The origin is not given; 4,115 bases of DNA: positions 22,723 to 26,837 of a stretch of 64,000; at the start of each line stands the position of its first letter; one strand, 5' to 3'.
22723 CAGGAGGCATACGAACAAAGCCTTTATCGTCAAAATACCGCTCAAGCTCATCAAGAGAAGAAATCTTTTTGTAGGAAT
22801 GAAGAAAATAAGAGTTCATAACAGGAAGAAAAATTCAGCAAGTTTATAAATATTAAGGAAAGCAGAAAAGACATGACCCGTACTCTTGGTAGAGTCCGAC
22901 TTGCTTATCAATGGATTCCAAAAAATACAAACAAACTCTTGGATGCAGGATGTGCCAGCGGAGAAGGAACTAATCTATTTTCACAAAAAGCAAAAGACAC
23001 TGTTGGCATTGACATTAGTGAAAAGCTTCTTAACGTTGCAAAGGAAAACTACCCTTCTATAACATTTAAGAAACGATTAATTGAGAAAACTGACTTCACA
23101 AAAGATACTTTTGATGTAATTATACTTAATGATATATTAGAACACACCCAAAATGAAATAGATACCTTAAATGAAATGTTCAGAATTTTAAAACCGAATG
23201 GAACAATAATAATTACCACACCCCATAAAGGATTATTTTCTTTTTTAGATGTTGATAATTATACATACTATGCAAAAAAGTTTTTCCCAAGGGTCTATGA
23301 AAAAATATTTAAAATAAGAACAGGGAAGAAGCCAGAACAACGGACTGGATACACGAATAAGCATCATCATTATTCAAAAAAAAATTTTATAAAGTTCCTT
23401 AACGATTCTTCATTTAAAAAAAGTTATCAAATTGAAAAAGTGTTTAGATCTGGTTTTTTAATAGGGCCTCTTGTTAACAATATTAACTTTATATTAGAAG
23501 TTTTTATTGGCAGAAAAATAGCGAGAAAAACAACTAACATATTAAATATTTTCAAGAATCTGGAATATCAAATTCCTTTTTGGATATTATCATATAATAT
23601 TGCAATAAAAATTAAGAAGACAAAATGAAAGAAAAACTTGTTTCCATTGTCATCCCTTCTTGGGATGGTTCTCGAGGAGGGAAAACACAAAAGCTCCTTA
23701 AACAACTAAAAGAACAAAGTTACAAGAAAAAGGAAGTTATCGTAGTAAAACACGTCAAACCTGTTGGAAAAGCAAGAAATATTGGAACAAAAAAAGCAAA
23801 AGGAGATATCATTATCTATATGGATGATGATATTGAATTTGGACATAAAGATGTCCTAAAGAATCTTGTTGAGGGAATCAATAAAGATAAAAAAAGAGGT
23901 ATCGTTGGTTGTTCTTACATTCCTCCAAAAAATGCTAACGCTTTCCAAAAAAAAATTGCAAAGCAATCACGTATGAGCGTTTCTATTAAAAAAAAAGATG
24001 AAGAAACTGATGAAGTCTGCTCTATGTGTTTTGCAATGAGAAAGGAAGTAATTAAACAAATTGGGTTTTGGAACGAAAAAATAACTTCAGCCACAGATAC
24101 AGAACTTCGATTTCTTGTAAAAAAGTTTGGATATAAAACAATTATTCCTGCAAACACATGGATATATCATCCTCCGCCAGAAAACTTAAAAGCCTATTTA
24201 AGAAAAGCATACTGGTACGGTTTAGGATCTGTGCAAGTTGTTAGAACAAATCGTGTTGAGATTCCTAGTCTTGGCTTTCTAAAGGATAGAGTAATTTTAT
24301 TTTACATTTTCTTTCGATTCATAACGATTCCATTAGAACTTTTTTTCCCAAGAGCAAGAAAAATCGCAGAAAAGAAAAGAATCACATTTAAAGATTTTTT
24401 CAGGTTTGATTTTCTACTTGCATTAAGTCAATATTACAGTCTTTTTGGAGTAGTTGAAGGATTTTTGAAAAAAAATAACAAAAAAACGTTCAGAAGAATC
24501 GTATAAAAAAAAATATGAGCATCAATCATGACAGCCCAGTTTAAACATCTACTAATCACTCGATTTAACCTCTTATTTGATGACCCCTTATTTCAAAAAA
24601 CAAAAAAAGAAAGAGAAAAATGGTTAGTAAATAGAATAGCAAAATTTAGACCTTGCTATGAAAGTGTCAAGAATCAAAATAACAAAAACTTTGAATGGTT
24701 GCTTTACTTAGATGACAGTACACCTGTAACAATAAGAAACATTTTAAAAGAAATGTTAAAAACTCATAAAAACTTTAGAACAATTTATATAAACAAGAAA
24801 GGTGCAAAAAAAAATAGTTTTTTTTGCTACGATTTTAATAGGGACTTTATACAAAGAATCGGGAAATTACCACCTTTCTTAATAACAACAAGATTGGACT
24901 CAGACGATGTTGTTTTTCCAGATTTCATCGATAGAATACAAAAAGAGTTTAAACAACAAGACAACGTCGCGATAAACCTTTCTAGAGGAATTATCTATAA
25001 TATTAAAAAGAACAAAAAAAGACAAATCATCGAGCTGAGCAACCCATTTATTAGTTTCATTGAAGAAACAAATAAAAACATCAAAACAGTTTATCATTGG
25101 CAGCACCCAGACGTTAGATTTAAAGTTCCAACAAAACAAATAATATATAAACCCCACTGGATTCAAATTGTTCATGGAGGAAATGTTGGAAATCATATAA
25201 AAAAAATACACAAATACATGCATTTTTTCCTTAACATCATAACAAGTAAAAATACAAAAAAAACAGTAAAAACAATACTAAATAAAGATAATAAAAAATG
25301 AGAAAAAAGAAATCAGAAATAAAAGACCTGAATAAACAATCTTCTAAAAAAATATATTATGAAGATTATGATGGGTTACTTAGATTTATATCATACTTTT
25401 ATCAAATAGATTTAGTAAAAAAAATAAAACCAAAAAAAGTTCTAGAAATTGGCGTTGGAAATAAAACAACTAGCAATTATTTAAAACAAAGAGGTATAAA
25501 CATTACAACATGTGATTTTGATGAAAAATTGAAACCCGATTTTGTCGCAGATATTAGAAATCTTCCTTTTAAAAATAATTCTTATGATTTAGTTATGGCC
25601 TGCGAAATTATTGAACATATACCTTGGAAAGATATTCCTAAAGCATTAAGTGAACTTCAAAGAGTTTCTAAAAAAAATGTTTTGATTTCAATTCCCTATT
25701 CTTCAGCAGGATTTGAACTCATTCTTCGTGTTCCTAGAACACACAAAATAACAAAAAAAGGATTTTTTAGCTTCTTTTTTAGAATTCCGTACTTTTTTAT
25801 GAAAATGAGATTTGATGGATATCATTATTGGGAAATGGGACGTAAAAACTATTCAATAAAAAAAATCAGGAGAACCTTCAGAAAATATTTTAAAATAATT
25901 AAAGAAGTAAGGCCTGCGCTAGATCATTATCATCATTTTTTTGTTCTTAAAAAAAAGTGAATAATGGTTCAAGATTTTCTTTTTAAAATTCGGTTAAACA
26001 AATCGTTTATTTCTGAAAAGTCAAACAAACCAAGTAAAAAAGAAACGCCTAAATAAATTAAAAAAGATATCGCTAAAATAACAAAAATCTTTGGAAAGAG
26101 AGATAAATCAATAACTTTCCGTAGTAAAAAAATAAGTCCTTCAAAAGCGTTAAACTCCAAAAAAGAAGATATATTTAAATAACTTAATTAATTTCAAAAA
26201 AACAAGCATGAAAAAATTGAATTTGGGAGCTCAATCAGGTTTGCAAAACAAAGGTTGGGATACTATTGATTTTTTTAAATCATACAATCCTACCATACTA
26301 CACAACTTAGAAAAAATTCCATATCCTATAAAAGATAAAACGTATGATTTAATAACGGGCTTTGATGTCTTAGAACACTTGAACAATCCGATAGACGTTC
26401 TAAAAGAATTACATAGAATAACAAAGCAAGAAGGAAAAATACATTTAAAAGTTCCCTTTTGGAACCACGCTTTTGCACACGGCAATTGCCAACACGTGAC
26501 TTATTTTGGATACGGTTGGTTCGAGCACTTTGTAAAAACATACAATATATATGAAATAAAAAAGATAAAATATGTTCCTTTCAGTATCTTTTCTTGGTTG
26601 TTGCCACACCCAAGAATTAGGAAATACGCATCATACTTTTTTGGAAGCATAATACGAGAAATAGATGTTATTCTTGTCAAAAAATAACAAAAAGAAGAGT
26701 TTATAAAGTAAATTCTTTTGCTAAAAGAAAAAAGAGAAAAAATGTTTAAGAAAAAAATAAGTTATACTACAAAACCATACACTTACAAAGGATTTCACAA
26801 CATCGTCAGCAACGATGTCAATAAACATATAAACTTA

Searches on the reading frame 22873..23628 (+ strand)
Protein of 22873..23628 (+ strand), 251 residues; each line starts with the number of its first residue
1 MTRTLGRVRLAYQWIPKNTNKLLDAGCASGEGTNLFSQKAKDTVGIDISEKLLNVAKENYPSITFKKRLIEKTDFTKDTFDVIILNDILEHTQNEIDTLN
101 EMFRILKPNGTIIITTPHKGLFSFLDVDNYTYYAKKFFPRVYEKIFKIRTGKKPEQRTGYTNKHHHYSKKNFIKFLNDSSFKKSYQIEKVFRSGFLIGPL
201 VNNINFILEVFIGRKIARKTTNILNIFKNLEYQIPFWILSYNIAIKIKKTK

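Call 21: search_protein_families(library=pfam, proteins=[window:22873-23628:+], max_evalue=0.00001)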
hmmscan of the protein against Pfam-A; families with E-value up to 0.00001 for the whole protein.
window:22873-23628:+ (251 aa): 8 families
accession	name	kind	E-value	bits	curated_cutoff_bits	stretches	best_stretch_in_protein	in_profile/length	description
PF13847.12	Methyltransf_31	-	3.1e-20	72.8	27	1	18-118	3-113/145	Methyltransferase domain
PF08241.18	Methyltransf_11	-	1.1e-18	68.1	21.2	1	23-114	1-95/95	Methyltransferase domain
PF13489.12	Methyltransf_23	-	5.6e-17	62.4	27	1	16-121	20-123/164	Methyltransferase domain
PF13649.12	Methyltransf_25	-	1.9e-16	61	27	1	23-110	2-97/97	Methyltransferase domain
PF08242.18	Methyltransf_12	-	1.4e-12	48.6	30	1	23-112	1-98/98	Methyltransferase domain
PF01209.24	Ubie_methyltran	-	1.3e-10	41.5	20.1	1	16-141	45-177/233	ubiE/COQ5 methyltransferase family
PF07021.18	MetW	-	3.8e-07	30.4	21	1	13-120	9-113/193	Methionine biosynthesis protein MetW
PF05219.18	DREV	-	2.1e-06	27.5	26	0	12-115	87-187/265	DREV methyltransferase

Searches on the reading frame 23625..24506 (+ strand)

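Call 21: search_protein_families(library=pfam, proteins=[window:23625-24506:+], max_evalue=0.00001)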
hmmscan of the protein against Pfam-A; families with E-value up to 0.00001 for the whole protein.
window:23625-24506:+ (293 aa): 4 families
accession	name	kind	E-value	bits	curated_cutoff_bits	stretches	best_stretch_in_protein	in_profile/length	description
PF00535.33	Glycos_transf_2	-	1.4e-14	54.8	23.3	1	14-146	35-167/168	Glycosyl transferase family 2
PF13712.12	Glyco_tranf_2_5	-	7.4e-09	36.1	27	1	23-182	17-189/210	Glycosyltransferase like family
PF13632.12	Glyco_trans_2_3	-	4.6e-06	27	27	1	62-242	1-182/198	Glycosyl transferase family group 2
PF13641.12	Glyco_tranf_2_3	-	5.2e-06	27.1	27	1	31-194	53-223/230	Glycosyltransferase like family 2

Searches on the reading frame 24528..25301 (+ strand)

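Call 21: search_protein_families(library=pfam, proteins=[window:24528-25301:+], max_evalue=0.00001)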
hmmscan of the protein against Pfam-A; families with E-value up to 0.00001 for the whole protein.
window:24528-25301:+ (257 aa): 2 families
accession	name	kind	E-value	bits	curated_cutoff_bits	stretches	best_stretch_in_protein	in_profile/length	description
PF11316.14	Rhamno_transf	-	9.4e-23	81.3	23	1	9-224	4-231/235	Putative rhamnosyl transferase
PF00535.33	Glycos_transf_2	-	2.3e-08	34.6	23.3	0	35-91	8-63/168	Glycosyl transferase family 2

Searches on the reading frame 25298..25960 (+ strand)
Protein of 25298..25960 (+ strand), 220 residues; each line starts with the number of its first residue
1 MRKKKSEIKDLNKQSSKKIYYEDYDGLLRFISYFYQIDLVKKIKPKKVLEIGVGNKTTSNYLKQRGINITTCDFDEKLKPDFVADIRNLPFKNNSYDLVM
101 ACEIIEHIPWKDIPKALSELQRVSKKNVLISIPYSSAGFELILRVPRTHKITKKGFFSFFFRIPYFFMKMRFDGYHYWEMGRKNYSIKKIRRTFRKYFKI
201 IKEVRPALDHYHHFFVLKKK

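Call 22: search_protein_families(library=pfam, proteins=[window:25298-25960:+], max_evalue=0.00001)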
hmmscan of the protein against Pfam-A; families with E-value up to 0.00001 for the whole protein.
window:25298-25960:+ (220 aa): 4 families
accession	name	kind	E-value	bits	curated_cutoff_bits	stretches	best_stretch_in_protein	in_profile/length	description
PF08241.18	Methyltransf_11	-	1.2e-12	48.7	21.2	1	49-129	1-92/95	Methyltransferase domain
PF13649.12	Methyltransf_25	-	1.9e-10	41.7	27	1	48-126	1-95/97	Methyltransferase domain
PF13489.12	Methyltransf_23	-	6.7e-09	36.1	27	1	42-139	20-123/164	Methyltransferase domain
PF03848.20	TehB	-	4.4e-06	26.7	20.4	0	37-97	23-86/193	Tellurite resistance protein TehB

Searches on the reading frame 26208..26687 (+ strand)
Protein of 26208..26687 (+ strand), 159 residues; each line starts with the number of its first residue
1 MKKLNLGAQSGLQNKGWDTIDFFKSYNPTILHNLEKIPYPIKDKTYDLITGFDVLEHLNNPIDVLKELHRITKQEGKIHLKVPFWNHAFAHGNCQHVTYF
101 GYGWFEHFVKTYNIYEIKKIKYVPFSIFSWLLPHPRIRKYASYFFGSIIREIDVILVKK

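Call 22: search_protein_families(library=pfam, proteins=[window:26208-26687:+], max_evalue=0.00001)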
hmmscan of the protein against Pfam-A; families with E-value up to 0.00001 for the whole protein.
window:26208-26687:+ (159 aa): 2 families
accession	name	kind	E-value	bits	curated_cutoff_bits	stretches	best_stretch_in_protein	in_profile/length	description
PF08241.18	Methyltransf_11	-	1.1e-07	32.8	21.2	1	30-78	47-93/95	Methyltransferase domain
PF13489.12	Methyltransf_23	-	1.2e-07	32.1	27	1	42-89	78-129/164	Methyltransferase domain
